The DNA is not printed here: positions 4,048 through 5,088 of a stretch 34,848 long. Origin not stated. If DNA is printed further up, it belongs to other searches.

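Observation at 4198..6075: Four-gene operon: three winged-helix-like proteins plus a HEPN-like RNase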

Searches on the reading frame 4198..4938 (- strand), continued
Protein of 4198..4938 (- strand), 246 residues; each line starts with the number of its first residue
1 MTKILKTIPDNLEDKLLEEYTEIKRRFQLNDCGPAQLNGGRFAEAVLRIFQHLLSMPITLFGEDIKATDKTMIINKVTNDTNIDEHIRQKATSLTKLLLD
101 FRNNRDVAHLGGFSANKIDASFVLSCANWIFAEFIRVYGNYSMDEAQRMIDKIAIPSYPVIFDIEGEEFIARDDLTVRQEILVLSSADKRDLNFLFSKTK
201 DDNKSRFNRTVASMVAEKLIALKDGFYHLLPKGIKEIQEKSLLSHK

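Call 35: search_protein_representatives(alignment_id=A1)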
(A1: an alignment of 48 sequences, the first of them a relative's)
Query: 48 sequences, 247 profile positions. Proteins with E-value up to 0.001 (for the whole library): 925; up to 1e-10: 571; up to 1e-30: 68. The best 150 are listed.
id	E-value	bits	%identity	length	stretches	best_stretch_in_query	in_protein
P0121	1.3e-117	407.8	-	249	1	1-246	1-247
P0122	2.1e-66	240.1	-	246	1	4-238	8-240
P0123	3.4e-58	213.2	-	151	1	1-128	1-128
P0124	7.8e-49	182.6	-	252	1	5-236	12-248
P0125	1.0e-46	175.6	-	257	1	3-240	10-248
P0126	1.5e-44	168.5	-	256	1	9-242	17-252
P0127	1.8e-43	165.0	-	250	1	3-242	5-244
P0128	6.1e-43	163.3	-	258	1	6-241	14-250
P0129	8.3e-43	162.8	-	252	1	4-241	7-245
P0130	2.2e-42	161.5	-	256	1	6-240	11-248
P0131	2.7e-42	161.1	-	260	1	6-241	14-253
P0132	6.9e-42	159.8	-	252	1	4-241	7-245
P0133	1.3e-41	158.9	-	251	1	3-241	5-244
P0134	3.4e-41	157.6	-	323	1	3-241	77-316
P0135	7.0e-41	156.5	-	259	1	8-241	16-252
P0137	2.3e-40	154.8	-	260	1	8-246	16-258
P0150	4.1e-37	144.2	-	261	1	4-241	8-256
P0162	4.6e-34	134.2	-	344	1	7-239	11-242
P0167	5.6e-33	130.6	-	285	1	6-241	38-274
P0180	1.6e-31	125.8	-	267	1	7-240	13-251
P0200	2.9e-29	118.5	-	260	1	4-242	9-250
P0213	1.4e-28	116.2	-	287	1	16-240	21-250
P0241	8.1e-27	110.4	-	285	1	2-246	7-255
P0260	2.2e-25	105.8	-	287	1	8-240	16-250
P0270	1.0e-24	103.5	-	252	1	3-244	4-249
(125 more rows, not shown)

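Call 36: search_protein_families(library=pfam, proteins=[P0122, P0124, P0130, P0134, P0162, P0180, P0200, P0241, P0260, P0270], max_evalue=0.1)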
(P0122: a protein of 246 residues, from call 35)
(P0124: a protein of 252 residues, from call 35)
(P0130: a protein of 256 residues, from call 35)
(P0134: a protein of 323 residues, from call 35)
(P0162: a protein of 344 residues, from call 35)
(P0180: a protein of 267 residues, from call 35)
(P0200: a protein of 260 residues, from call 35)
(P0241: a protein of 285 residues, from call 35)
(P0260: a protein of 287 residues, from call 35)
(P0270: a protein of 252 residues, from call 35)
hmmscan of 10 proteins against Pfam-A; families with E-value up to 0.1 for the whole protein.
P0122 (246 aa): 0 families

P0124 (252 aa): 1 family
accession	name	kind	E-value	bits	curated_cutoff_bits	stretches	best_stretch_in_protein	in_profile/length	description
PF00574.28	CLP_protease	-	0.038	14.3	20.2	1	34-91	120-177/182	Clp protease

P0130 (256 aa): 2 families
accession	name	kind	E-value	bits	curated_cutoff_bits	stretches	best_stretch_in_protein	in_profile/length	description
PF25213.1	HVO_A0261_N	-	9.6e-05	22.6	35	1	217-252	42-77/86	HVO_A0261 N-terminal domain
PF14947.12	HTH_45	-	0.014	15.8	25.5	1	216-249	36-69/77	Winged helix-turn-helix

P0134 (323 aa): 1 family
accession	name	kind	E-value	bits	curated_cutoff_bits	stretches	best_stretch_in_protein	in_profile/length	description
PF20849.2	TelK_muzzle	-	0.0085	16.6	27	1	204-290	19-105/118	Protelomerase, muzzle domain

P0162 (344 aa): 0 families

P0180 (267 aa): 0 families

P0200 (260 aa): 0 families

P0241 (285 aa): 0 families

P0260 (287 aa): 0 families

P0270 (252 aa): 0 families

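Call 37: list_cluster_members(proteins=[P0124, P0125, P0126, P0127, P0128, P0130, P0150, P0200, P0241, P0270])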
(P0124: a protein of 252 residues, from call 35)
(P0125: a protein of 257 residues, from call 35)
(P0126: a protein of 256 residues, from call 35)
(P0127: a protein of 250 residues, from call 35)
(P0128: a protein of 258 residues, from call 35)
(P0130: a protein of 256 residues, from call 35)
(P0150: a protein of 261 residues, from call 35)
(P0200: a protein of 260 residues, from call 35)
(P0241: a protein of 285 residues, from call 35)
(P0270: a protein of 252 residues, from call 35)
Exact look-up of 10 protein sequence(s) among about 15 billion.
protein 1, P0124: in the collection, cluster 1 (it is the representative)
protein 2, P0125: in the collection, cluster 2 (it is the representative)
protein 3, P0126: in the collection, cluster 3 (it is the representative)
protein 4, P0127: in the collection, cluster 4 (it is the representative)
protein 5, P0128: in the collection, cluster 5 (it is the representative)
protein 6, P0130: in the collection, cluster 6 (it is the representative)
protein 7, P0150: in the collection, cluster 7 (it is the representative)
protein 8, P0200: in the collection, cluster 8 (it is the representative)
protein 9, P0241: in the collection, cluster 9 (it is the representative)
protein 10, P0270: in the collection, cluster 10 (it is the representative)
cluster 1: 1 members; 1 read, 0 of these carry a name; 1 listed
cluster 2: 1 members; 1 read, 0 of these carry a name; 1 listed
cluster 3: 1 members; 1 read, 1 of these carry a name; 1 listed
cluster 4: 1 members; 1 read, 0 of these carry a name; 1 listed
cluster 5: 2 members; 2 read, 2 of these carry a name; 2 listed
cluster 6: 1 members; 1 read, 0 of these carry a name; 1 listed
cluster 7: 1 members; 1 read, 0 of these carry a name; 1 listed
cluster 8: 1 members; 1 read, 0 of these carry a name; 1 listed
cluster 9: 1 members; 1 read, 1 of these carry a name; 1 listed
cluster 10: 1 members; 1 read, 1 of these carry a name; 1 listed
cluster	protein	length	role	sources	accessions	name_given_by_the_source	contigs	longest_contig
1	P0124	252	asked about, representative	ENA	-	-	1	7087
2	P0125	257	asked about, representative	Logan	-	-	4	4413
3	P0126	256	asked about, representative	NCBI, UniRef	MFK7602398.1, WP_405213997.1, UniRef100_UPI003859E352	hypothetical protein ACI3L1_09335 [Deinococcus sp. SM5_A1] | hypothetical protein n=1 Tax=Deinococcus sp. SM5_A1 TaxID=3379094 RepID=UPI003859E352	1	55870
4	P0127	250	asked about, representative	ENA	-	-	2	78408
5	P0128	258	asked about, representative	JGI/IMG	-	hypothetical protein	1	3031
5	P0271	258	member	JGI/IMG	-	hypothetical protein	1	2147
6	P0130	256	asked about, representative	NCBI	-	-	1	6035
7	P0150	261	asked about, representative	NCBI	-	-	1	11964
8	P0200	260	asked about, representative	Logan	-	-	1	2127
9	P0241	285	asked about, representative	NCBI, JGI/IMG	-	hypothetical protein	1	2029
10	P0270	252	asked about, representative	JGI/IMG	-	hypothetical protein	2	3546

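Call 38: find_encoding_contigs(protein=P0126, flank=6000, max_places=2)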
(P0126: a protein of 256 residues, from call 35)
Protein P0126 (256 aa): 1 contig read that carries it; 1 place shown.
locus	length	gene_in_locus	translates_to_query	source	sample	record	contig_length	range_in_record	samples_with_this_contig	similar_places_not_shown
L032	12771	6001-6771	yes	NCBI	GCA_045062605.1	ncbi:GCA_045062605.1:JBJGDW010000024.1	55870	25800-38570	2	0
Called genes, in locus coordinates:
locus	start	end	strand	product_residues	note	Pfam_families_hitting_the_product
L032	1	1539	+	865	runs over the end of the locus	PF10593:Z1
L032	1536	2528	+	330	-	PF14390:DUF4420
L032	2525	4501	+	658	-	PF10592:AIPR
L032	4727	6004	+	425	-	-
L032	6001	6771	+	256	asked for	-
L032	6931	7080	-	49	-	-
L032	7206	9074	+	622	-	PF02463:SMC_N (faint), PF13175:AAA_15 (weak), PF13476:AAA_23, PF13304:AAA_21, PF13175:AAA_15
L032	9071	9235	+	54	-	-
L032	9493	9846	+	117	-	PF09722:Xre_MbcA_ParS_C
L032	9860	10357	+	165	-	PF08808:RES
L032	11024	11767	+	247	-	-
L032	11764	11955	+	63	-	-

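Call 39: find_encoding_contigs(protein=P0127, flank=6000, max_places=2)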
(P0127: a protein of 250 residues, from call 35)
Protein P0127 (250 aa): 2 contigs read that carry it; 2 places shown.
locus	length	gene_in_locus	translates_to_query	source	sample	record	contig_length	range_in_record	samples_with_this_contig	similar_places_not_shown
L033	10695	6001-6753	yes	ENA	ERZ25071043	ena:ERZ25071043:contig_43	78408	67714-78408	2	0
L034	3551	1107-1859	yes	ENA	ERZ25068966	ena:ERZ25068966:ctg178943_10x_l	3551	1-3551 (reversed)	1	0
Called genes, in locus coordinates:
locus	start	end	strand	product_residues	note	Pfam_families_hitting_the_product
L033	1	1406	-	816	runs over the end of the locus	PF02861:Clp_N, PF13191:AAA_16, PF00004:AAA, PF17871:AAA_lid_9, PF00004:AAA, PF07724:AAA_2, PF07728:AAA_5, PF10431:ClpB_D2-small, +6 more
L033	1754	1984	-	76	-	PF01165:Ribosomal_S21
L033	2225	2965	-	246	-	PF23023:Anti-Pycsar_Apyc1 (faint), PF00753:Lactamase_B, PF12706:Lactamase_B_2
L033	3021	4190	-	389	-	PF04389:Peptidase_M28 (weak), PF01546:Peptidase_M20, PF07687:M20_dimer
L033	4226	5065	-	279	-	PF04909:Amidohydro_2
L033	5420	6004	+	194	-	-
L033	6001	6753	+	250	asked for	-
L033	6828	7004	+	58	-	-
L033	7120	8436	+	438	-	PF01555:N6_N4_Mtase, PF04471:Mrr_cat (weak), PF22722:NA-iREase1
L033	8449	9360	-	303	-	PF01557:FAA_hydrolase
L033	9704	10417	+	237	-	PF13489:Methyltransf_23, PF08241:Methyltransf_11, PF08242:Methyltransf_12, PF13649:Methyltransf_25, PF13847:Methyltransf_31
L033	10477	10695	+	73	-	?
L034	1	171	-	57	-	?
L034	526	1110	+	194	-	-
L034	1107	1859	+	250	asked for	-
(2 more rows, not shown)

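Call 61: list_cluster_members(proteins=[P0122, P0129, P0131, P0133, P0134, P0137, P0162, P0167, P0213, P0260])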
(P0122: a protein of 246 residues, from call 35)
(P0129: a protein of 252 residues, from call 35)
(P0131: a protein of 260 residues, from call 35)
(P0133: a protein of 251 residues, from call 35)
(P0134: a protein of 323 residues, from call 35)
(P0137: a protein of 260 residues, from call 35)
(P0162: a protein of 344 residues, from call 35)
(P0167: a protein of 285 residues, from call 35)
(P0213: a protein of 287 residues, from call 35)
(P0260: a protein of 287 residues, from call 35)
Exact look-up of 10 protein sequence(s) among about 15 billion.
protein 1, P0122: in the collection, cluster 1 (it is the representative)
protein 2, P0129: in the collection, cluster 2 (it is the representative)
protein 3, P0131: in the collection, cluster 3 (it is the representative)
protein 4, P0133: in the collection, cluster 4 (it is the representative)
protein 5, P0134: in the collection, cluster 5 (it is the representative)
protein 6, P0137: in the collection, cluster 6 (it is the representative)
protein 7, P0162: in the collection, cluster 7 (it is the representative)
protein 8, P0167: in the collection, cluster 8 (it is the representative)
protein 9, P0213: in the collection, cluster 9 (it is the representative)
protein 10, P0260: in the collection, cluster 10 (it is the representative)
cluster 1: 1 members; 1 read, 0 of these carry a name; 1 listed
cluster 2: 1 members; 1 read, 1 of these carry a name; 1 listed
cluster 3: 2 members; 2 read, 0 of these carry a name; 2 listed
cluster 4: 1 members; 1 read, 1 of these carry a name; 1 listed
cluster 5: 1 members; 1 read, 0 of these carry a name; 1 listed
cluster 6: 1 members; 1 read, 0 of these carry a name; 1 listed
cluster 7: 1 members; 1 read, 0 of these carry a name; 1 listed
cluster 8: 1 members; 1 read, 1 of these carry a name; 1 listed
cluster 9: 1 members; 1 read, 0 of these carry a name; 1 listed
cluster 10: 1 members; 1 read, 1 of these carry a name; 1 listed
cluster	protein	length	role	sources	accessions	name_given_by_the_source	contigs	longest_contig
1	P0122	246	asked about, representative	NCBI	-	-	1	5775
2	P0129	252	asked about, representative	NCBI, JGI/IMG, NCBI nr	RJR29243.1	hypothetical protein C4564_02800 [Candidatus Microgenomates bacterium] | MAG: hypothetical protein C4564_02800 [Candidatus Microgenomates bacterium]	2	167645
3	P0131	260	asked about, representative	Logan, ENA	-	-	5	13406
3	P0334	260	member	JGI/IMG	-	-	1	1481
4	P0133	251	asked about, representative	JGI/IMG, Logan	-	hypothetical protein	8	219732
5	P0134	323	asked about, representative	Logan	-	-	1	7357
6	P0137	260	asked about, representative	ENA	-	-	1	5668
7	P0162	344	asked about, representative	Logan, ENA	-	-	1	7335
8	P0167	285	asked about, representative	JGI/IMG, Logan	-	hypothetical protein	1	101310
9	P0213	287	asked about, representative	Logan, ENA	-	-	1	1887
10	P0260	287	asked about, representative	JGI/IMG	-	hypothetical protein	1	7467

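Call 62: find_encoding_contigs(protein=P0129, flank=6000, max_places=1)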
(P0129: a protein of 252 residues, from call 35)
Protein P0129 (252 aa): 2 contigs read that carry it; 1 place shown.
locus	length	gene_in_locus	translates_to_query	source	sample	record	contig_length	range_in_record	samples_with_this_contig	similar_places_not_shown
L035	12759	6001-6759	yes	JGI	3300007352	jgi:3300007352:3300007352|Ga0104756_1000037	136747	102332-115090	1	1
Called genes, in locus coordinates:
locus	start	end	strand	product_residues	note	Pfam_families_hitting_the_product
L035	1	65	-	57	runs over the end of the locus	-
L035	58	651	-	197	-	-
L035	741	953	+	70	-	PF24250:HVO_2718 (weak), PF13560:HTH_31, PF12844:HTH_19, PF01381:HTH_3, PF13443:HTH_26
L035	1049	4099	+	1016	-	PF02384:N6_Mtase, PF20473:MmeI_Mtase, PF07669:Eco57I, PF18135:Type_ISP_C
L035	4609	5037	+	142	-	-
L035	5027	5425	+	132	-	-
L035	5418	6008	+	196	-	-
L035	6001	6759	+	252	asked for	-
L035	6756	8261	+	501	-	PF11074:DUF2779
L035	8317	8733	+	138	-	PF04266:ASCH (weak)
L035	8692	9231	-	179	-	PF00293:NUDIX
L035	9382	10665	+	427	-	-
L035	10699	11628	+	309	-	PF02511:Thy1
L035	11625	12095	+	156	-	PF02223:Thymidylate_kin (faint)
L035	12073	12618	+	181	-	-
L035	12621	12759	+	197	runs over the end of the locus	PF03167:UDG (weak)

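Call 63: find_encoding_contigs(protein=P0133, flank=6000, max_places=1)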
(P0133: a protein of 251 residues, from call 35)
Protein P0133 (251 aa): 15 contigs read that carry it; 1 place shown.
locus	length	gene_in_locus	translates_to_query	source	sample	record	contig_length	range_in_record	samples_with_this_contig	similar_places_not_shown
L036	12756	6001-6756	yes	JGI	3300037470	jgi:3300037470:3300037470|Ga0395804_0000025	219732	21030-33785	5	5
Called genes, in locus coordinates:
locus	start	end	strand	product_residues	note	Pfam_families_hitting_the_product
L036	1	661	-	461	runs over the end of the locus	PF01212:Beta_elim_lyase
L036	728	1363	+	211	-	PF00753:Lactamase_B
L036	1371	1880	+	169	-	PF05163:DinB, PF12867:DinB_2 (weak)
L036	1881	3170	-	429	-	PF00930:DPPIV_N (faint), PF26550:Tricorn_2nd, PF26549:Tricorn_N, PF07676:PD40, PF26550:Tricorn_2nd (weak)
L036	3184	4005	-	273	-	-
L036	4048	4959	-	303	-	-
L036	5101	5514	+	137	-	-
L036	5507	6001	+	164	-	-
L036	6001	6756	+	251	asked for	-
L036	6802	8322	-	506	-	PF12072:RNase_Y_N, PF00013:KH_1, PF08668:HDOD (faint), PF01966:HD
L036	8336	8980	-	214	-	PF27462:RecX_N, PF21982:RecX_HTH1, PF02631:RecX_HTH2, PF21981:RecX_HTH3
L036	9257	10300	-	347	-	PF00154:RecA_N, PF08423:Rad51, PF06745:ATPase (weak), PF13481:AAA_25 (faint), PF27531:MT3502_N (weak), PF21096:RecA_C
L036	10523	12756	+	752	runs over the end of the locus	PF00390:malic, PF03949:Malic_M, PF01515:PTA_PTB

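Call 64: find_encoding_contigs(protein=P0167, flank=6000, max_places=1)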
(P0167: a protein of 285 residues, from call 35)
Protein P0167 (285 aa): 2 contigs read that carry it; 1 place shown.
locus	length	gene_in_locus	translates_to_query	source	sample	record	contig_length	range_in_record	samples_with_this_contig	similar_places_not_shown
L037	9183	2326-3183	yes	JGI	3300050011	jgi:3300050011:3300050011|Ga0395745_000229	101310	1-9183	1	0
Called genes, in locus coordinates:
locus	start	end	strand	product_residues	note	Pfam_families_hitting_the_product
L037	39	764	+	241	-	PF00589:Phage_integrase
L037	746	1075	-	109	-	PF13683:rve_3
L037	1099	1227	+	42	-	-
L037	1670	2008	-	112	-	PF01527:HTH_Tnp_1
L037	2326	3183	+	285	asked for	-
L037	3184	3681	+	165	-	-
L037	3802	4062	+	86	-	-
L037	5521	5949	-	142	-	-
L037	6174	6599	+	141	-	-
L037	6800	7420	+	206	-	-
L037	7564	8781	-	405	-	PF28597:T2SSF_N, PF00482:T2SSF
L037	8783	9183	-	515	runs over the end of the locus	PF05157:MshEN, PF00437:T2SSE, PF13401:AAA_22 (weak)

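Call 65: find_encoding_contigs(protein=P0131, flank=6000, max_places=1)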
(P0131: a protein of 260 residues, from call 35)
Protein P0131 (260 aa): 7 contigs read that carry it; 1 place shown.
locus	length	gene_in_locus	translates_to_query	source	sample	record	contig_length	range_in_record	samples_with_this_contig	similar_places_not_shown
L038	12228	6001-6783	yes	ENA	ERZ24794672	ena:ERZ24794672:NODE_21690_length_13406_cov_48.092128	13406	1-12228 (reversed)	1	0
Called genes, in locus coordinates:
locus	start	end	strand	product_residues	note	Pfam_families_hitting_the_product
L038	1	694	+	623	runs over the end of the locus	?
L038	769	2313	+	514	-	PF04055:Radical_SAM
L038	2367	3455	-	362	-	PF00665:rve, PF13683:rve_3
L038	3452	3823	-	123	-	-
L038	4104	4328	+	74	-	-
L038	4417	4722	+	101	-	PF13031:DUF3892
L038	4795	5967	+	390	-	-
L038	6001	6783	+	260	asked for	-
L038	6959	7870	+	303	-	-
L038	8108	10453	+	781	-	PF02384:N6_Mtase, PF18135:Type_ISP_C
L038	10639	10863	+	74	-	-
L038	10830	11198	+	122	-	PF02452:PemK_toxin (weak)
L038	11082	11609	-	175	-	-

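Call 69: fold_search(model_id=the predicted structure, library=viral)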
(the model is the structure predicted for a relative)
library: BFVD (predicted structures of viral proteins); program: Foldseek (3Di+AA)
matches with E <= 10: 440; with E <= 0.001: 0
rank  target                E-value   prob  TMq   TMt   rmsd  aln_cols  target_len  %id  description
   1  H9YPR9                6.4e-02  1.00  0.24  0.72  10.2        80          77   12  (no name in the UniProt tables at hand)
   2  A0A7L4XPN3            1.1e-01  1.00  0.26  0.64   3.5        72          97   17  (no name in the UniProt tables at hand)
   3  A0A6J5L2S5            1.1e-01  1.00  0.24  0.50   4.0        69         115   12  Uncharacterized protein [uncultured Caudovirales phage]
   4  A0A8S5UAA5            1.7e-01  0.20  0.17  0.09  28.2       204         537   11  L SHAPED TAIL FIBER PROTEIN [Myoviridae sp. ctNrE4]
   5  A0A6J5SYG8            2.0e-01  1.00  0.25  0.47   5.4        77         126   12  Uncharacterized protein [uncultured Caudovirales phage]
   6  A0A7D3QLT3            2.0e-01  0.33  0.22  0.12  16.7       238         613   12  (no name in the UniProt tables at hand)
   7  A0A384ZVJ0            2.3e-01  0.13  0.14  0.13  23.1       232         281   13  (no name in the UniProt tables at hand)
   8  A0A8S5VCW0            2.4e-01  1.00  0.25  0.33  12.3       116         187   12  FOKI RESTRICTION ENDONUCLEASE/DNA COMPLEX (ENDONUCLEASE-DNA), TYPE IIS, RESTRICTION.8A [Siphoviridae sp. ctDXu9]
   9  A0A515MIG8            2.5e-01  0.30  0.18  0.24  17.6       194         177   13  HTH marR-type domain-containing protein [Gordonia phage SheckWes]
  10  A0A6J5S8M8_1          2.6e-01  0.23  0.20  0.06  17.2       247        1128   10  Large polyvalent protein-associated domain-containing protein [uncultured Caudovirales phage]
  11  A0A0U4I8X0            2.7e-01  1.00  0.23  0.60   6.3        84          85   15  (no name in the UniProt tables at hand)
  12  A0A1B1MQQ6            2.7e-01  0.13  0.20  0.18  18.0       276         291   11  Immediate early transactivator 0 [Lymantria dispar multicapsid nuclear polyhedrosis virus]
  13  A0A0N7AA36            3.0e-01  1.00  0.24  0.42   3.7        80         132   16  (no name in the UniProt tables at hand)
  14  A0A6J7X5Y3            3.3e-01  0.28  0.22  0.19  18.8       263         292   10  Uncharacterized protein [uncultured Caudovirales phage]
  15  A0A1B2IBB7            3.6e-01  0.23  0.22  0.23  15.9       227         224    9  (no name in the UniProt tables at hand)
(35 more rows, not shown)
